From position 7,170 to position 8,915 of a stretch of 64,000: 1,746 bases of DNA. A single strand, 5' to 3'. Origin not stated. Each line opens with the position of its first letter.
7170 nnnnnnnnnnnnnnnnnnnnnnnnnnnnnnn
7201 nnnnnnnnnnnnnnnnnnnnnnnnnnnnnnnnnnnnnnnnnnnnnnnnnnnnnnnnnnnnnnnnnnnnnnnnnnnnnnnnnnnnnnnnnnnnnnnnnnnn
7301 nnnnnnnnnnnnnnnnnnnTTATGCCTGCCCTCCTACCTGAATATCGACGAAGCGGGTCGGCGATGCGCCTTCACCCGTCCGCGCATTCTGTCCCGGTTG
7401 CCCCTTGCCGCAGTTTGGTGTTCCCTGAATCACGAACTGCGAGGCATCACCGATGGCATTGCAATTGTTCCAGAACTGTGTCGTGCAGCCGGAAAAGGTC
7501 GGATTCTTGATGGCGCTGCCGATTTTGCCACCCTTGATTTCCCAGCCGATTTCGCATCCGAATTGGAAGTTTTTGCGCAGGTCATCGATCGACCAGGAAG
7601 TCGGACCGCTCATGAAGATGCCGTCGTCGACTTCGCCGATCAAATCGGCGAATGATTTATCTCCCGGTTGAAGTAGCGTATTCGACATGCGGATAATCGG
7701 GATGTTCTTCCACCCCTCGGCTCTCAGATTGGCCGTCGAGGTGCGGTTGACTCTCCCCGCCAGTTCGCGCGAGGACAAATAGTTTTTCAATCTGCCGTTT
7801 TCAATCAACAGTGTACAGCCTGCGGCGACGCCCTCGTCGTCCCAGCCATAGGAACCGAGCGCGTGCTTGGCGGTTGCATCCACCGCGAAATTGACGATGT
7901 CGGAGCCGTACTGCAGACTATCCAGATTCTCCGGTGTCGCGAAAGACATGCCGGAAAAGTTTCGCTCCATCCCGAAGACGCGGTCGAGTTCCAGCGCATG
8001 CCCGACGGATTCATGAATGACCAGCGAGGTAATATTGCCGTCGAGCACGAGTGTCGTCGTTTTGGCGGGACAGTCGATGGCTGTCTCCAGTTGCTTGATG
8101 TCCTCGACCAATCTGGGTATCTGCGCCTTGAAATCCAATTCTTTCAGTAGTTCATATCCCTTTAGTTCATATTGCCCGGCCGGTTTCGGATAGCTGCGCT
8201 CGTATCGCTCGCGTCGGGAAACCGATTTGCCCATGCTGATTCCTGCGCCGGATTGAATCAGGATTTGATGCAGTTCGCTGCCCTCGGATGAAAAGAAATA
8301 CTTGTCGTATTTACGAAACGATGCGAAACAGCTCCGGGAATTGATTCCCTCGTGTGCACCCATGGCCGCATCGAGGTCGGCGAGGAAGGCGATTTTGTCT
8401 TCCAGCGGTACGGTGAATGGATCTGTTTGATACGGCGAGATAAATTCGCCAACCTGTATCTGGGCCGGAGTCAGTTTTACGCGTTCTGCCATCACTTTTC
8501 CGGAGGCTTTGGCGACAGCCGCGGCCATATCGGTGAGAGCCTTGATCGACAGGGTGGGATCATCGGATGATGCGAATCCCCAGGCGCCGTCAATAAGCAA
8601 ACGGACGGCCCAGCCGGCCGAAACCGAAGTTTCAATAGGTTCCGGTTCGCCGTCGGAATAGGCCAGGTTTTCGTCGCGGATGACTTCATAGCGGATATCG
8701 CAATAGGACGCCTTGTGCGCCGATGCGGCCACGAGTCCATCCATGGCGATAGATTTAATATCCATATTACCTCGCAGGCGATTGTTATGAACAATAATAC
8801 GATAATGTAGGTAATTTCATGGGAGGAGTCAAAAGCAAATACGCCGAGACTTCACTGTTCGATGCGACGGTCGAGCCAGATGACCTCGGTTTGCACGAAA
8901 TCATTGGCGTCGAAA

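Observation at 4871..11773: Conserved rpmE-DUF1385-prfA-prmC translation-termination operon is split by a GNAT-TldD-PmbA-small-ORF insertion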

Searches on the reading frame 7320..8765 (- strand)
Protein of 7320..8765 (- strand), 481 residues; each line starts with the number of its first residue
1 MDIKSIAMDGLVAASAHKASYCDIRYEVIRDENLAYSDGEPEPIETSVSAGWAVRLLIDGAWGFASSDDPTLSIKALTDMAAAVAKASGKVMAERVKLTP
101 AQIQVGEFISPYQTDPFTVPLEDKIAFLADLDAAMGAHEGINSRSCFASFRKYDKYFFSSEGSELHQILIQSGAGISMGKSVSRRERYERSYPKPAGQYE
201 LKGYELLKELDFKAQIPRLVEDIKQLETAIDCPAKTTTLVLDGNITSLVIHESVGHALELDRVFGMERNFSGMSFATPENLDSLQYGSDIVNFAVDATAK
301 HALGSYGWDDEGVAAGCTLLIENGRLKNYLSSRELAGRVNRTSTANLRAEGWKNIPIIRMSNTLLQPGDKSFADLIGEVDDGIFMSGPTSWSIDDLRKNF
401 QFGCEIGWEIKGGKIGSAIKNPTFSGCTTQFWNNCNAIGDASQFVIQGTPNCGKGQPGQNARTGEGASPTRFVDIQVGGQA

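Call 3: search_protein_families(library=pfam, proteins=[window:7320-8765:-], max_evalue=0.01)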
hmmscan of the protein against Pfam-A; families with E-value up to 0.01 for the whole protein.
window:7320-8765:- (481 aa): 3 families
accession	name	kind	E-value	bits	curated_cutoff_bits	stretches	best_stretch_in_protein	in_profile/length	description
PF19289.4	PmbA_TldD_3rd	-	1.6e-39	135.8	22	1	236-463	3-203/220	PmbA/TldA metallopeptidase C-terminal domain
PF01523.21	PmbA_TldD_1st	-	5.2e-14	52.6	20.9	1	22-86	1-63/65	PmbA/TldA metallopeptidase domain 1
PF19290.4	PmbA_TldD_2nd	-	5.7e-05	24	20.9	1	115-193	2-78/109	PmbA/TldA metallopeptidase central domain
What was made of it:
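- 7320..8765 (-): TldD-like catalytic subunit of an M103 metalloprotease (481 aa). The three PmbA_TldD Pfam domains are present (call 3).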

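Call 4: search_protein_families(library=ncbifam, proteins=[window:7320-8765:-], max_evalue=0.01)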
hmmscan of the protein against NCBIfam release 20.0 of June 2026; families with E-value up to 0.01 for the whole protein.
window:7320-8765:- (481 aa): 2 families
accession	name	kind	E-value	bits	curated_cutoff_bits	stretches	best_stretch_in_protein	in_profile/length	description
NF040952.1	Arch_mtprotase_TldD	equivalog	2.3e-43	148.6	635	1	13-478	6-443/443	zinc metalloprotease TldD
NF008006.0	PRK10735.1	equivalog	6e-25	87.6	513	1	47-481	61-481/481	metalloprotease TldD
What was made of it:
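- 7320..8765 (-): It scores below the NCBIfam TldD equivalog cut-offs (call 4).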

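Call 23: find_homologous_proteins(query=window:7320-8765:-, max_evalue=1e-30)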
Query window:7320-8765:- (481 aa): 8000 proteins with E <= 1e-30 among 8000 candidates; the best 120 are listed.
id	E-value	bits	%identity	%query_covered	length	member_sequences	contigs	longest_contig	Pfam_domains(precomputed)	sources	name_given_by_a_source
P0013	0.0e+0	1096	100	100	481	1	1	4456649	PF01523.22,PF19289.5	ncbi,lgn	ncbi:MAG: TldD/PmbA family protein [Candidatus Zixiibacteriota bacterium]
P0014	5.5e-285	964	86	100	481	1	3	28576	PF01523.22,PF19289.5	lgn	-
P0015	6.5e-279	944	86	99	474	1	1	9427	PF01523.22,PF19289.5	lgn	-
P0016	6.8e-272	921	81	100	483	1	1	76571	PF01523.22,PF19290.5,PF19289.5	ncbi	-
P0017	2.6e-259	879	79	99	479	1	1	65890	PF01523.22,PF19290.5,PF19289.5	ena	-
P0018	2.2e-247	840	75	100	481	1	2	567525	PF01523.22,PF19289.5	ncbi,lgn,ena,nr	ncbi:MAG: TldD/PmbA family protein [candidate division Zixibacteria bacterium]|nr:TldD/PmbA family p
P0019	1.7e-242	824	74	100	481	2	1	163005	PF01523.22,PF19289.5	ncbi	ncbi:MAG: TldD/PmbA family protein [Candidatus Zixiibacteriota bacterium]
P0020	2.5e-241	820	73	100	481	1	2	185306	PF01523.22,PF19289.5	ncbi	ncbi:MAG: TldD/PmbA family protein [candidate division Zixibacteria bacterium]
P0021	4.2e-235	799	71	100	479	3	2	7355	PF01523.22,PF19289.5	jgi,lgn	-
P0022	1.1e-234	798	72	99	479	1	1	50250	PF01523.22,PF19289.5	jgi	jgi:TldD protein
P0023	1.5e-232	791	71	100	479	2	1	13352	PF01523.22,PF19289.5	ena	-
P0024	5.1e-231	786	71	100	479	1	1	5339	PF01523.22,PF19289.5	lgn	-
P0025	1.6e-230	784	71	100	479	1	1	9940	PF01523.22,PF19289.5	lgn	-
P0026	1.4e-229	781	70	100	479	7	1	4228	PF01523.22,PF19289.5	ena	-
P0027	1.8e-228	777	69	100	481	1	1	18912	PF01523.22,PF19289.5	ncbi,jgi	jgi:TldD protein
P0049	1.7e-197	675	60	100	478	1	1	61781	PF01523.22,PF19289.5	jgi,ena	-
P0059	3.0e-175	602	56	100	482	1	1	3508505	PF01523.22,PF19290.5,PF19289.5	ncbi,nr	ncbi:Peptidase U62 modulator of DNA gyrase [Candidatus Zixiibacteriota bacterium]|nr:Peptidase U62 m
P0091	1.8e-166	573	54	99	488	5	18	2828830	PF01523.22,PF19289.5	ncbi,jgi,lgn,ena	jgi:TldD protein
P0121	1.1e-151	524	50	99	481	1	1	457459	PF01523.22,PF19289.5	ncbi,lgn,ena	-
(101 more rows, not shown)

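Call 24: find_encoding_contigs(protein=P0049, flank=8000, max_places=1)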
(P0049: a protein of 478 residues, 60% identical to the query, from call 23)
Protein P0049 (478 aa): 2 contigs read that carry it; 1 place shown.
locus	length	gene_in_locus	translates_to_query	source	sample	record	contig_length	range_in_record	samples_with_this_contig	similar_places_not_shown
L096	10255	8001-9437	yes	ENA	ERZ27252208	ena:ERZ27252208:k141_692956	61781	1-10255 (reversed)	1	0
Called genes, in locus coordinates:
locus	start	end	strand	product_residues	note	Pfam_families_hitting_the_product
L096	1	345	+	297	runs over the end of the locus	PF00892:EamA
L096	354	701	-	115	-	PF01588:tRNA_bind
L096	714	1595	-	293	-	PF12146:Hydrolase_4, PF00561:Abhydrolase_1 (weak)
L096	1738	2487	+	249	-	-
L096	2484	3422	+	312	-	PF13580:SIS_2 (faint), PF22198:GKRP_SIS_2, PF22645:GKRP_SIS_N, PF01380:SIS (faint)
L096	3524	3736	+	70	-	PF01197:Ribosomal_L31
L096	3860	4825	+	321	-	PF07136:DUF1385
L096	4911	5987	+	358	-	PF03462:PCRF, PF00472:RF-1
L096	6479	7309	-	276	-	-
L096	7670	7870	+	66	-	PF04024:PspC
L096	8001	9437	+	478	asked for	PF01523:PmbA_TldD_1st, PF19289:PmbA_TldD_3rd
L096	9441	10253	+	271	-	?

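Call 25: find_encoding_contigs(protein=P0059, flank=8000, max_places=1)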
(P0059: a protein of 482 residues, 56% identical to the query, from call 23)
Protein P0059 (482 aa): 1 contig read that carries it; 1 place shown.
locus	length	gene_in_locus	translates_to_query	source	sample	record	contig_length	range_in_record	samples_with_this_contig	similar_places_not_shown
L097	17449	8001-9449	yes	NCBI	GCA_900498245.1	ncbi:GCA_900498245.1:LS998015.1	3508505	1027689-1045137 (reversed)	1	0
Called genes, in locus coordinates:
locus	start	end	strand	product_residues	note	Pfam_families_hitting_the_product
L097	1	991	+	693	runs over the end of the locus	PF07584:BatA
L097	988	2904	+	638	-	PF00005:ABC_tran, PF02463:SMC_N (faint), PF00004:AAA (faint), PF13191:AAA_16 (faint), PF13304:AAA_21 (faint), PF12848:ABC_tran_Xtn, PF00005:ABC_tran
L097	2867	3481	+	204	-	PF02525:Flavodoxin_2 (weak), PF03358:FMN_red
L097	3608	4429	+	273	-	PF13489:Methyltransf_23 (weak), PF05175:MTS (faint), PF13847:Methyltransf_31, PF08241:Methyltransf_11, PF08242:Methyltransf_12 (weak), PF13649:Methyltransf_25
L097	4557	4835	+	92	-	PF01197:Ribosomal_L31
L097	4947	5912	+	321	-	PF07136:DUF1385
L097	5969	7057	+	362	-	PF03462:PCRF, PF00472:RF-1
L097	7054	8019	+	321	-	-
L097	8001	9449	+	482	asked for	PF01523:PmbA_TldD_1st, PF19290:PmbA_TldD_2nd (faint), PF19289:PmbA_TldD_3rd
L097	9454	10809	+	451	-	PF19289:PmbA_TldD_3rd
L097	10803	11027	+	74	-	-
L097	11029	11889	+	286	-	PF17827:PrmC_N, PF03602:Cons_hypoth95, PF01596:Methyltransf_3 (weak), PF06325:PrmA, PF05175:MTS, PF13847:Methyltransf_31, PF08242:Methyltransf_12, PF13649:Methyltransf_25, +4 more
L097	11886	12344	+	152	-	PF14196:ATC_hydrolase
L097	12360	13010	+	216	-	PF00730:HhH-GPD, PF00633:HHH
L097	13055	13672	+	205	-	-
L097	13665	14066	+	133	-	PF09579:Spore_YtfJ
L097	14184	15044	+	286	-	PF13483:Lactamase_B_3 (weak), PF12706:Lactamase_B_2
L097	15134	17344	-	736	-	-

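Call 26: find_encoding_contigs(protein=P0091, flank=8000, max_places=1)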
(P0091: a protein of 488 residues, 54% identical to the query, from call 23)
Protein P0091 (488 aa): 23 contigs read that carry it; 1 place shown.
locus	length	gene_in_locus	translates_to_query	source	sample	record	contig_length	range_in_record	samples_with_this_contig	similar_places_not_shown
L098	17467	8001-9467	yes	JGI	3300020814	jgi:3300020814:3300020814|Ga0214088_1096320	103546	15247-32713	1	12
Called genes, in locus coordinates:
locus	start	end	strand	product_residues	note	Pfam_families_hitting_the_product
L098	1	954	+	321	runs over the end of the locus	PF07136:DUF1385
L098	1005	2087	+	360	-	PF03462:PCRF, PF00472:RF-1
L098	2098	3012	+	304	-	PF00069:Pkinase, PF07714:PK_Tyr_Ser-Thr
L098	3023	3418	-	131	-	-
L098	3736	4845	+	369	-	PF03193:RsgA_GTPase, PF00005:ABC_tran (weak), PF01926:MMR_HSR1 (weak)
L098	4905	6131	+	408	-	-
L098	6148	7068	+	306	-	PF00881:Nitroreductase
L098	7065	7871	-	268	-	-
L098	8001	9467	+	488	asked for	PF01523:PmbA_TldD_1st, PF19289:PmbA_TldD_3rd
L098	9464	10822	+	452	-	PF19289:PmbA_TldD_3rd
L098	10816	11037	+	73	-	-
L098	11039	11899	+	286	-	PF17827:PrmC_N, PF03602:Cons_hypoth95 (weak), PF06325:PrmA, PF05175:MTS, PF13847:Methyltransf_31, PF01170:UPF0020 (weak), PF09445:Methyltransf_15, PF13649:Methyltransf_25, +2 more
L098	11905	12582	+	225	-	PF00730:HhH-GPD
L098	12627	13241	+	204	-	PF11167:DUF2953 (weak)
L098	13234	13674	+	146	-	PF09579:Spore_YtfJ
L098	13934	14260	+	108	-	PF02699:YajC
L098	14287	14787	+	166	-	PF01327:Pep_deformylase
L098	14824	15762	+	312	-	PF00551:Formyl_trans_N, PF02911:Formyl_trans_C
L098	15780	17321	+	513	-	PF10150:RNase_E_G, PF20833:RNase_E_G_Thio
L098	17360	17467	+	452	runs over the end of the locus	-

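Call 27: find_encoding_contigs(protein=P0121, flank=8000, max_places=1)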
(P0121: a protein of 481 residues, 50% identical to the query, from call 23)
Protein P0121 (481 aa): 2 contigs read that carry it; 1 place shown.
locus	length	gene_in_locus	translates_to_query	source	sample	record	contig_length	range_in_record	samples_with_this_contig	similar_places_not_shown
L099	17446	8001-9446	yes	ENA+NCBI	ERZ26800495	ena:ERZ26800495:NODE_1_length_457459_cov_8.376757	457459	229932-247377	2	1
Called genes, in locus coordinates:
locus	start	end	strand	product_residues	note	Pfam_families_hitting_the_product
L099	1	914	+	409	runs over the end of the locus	-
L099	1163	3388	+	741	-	PF13620:CarboxypepD_reg, PF13715:CarbopepD_reg_2, PF07715:Plug, PF00593:TonB_dep_Rec_b-barrel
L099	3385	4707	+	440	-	PF21783:YNCE (faint)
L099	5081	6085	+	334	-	PF07136:DUF1385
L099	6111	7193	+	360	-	PF03462:PCRF, PF00472:RF-1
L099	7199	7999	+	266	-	-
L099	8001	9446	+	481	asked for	PF01523:PmbA_TldD_1st, PF19289:PmbA_TldD_3rd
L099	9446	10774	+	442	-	PF19289:PmbA_TldD_3rd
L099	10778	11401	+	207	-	PF13505:OMP_b-brl (weak)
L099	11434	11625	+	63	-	-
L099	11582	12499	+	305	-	PF17827:PrmC_N, PF02475:TRM5-TYW2_MTfase (weak), PF05175:MTS, PF06325:PrmA, PF08241:Methyltransf_11, PF08242:Methyltransf_12, PF13649:Methyltransf_25, PF13847:Methyltransf_31, +5 more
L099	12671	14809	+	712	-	PF10131:PTPS_related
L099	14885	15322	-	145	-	PF05157:MshEN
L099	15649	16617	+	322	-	PF00005:ABC_tran, PF13304:AAA_21 (weak)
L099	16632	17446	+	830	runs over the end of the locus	PF12679:ABC2_membrane_2 (faint), PF23357:DUF7088, PF09822:ABC_transp_aux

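Call 39: find_encoding_contigs(protein=P0014, flank=9000, max_places=3)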
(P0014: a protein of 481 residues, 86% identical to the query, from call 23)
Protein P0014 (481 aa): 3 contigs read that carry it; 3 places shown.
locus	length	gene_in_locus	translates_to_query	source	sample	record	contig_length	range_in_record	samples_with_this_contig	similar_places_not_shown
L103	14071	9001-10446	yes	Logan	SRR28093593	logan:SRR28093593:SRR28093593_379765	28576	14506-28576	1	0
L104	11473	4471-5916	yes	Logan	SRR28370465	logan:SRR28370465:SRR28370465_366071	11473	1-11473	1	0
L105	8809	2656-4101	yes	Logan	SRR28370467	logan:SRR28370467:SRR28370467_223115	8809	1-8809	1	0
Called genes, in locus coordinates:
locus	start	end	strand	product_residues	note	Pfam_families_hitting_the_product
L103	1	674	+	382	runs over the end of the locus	PF00266:Aminotran_5, PF01041:DegT_DnrJ_EryC1, PF01053:Cys_Met_Meta_PP (faint)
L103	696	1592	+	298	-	PF00892:EamA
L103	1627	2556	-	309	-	PF00561:Abhydrolase_1, PF12146:Hydrolase_4, PF12697:Abhydrolase_6 (weak)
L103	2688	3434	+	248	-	-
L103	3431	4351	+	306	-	PF22645:GKRP_SIS_N, PF22198:GKRP_SIS_2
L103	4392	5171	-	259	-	-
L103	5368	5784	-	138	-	PF04237:YjbR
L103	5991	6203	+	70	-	PF01197:Ribosomal_L31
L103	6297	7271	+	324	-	PF07136:DUF1385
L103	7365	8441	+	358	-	PF03462:PCRF, PF00472:RF-1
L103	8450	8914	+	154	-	PF00583:Acetyltransf_1, PF13508:Acetyltransf_7 (weak)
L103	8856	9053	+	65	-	-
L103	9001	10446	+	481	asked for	PF01523:PmbA_TldD_1st, PF19289:PmbA_TldD_3rd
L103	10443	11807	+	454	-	PF01523:PmbA_TldD_1st (weak), PF19289:PmbA_TldD_3rd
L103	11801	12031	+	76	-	-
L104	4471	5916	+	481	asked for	PF01523:PmbA_TldD_1st, PF19289:PmbA_TldD_3rd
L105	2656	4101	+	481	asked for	PF01523:PmbA_TldD_1st, PF19289:PmbA_TldD_3rd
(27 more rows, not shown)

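Call 43: search_solved_structures(query=window:7320-8765:-, max_evalue=0.001, show_alignments=1)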
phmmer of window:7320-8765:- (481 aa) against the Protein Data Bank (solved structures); distinct sequences matched with E-value up to 0.001: 5.
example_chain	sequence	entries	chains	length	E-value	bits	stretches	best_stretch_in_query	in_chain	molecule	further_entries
5nj5_A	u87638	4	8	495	1.2e-22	83.8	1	188-480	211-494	Metalloprotease TldD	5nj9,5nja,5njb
5njc_A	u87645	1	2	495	8.3e-22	81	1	188-480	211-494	Metalloprotease TldD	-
5njf_A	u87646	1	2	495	3.3e-21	79.1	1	188-480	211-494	Metalloprotease TldD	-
1vl4_A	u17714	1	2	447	1e-06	31.3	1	301-430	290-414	pmbA-related protein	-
6j6a_A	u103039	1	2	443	0.00071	21.9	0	307-415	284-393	Zinc-dependent protease, TldD/PmbA family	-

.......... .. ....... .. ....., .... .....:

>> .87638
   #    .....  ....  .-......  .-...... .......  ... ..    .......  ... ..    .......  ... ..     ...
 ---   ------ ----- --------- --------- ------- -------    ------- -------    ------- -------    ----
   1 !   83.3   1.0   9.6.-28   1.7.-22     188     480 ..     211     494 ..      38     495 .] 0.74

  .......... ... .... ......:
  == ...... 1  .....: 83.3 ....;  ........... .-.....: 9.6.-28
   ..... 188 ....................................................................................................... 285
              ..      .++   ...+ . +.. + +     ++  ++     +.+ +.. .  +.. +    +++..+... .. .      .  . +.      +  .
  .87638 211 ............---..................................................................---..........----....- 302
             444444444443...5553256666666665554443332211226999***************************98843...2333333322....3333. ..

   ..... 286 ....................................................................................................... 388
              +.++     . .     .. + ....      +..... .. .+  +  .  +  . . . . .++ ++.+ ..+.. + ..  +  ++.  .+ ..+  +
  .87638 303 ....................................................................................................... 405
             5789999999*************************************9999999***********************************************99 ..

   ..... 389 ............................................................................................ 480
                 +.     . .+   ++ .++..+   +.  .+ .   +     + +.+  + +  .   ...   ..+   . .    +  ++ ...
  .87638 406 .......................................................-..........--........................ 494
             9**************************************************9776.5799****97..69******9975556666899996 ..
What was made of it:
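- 7320..8765 (-): HESVGH and NCGKGQ align to HEAVGH and VCGKEGQ of E. coli TldD (5NJ5_A, E=1.2e-22, call 43).
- On TldD (M103 catalytic subunit): HESVGH aligns to HEAVGH and NCGKGQ to VCGKEGQ of 5NJ5_A (call 43).
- The CGKxGQ loop is a general TldD-family metal-site motif, also present in E. coli (call 43).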

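Call 64: search_protein_families(library=pfam, proteins=[L097:7054-8019:+, L099:7199-7999:+, L098:7065-7871:-, L099:10778-11401:+, L096:6479-7309:-, L099:11398-11625:+], max_evalue=0.01)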
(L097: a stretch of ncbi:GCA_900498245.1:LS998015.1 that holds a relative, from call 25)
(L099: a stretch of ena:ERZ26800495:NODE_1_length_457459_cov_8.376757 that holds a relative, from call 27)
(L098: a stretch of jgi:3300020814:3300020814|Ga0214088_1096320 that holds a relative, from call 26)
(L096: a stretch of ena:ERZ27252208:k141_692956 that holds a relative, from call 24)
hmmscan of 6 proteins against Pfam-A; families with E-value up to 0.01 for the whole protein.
L097:7054-8019:+ (321 aa): 0 families

L099:7199-7999:+ (266 aa): 1 family
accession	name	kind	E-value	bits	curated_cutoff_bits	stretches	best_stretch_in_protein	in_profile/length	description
PF04893.22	Yip1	-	0.0016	18.8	28.6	1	135-260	60-170/173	Yip1 domain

L098:7065-7871:- (268 aa): 0 families

L099:10778-11401:+ (207 aa): 1 family
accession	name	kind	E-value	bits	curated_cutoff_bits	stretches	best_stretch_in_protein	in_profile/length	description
PF13505.12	OMP_b-brl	-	1.4e-06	29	28.7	1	7-195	3-175/175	Outer membrane protein beta-barrel domain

L096:6479-7309:- (276 aa): 1 family
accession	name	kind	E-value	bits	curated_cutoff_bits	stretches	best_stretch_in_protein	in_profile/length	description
PF01541.30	GIY-YIG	-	0.00078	20.1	22.6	0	177-266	2-73/78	GIY-YIG catalytic domain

L099:11398-11625:+ (75 aa): 0 families
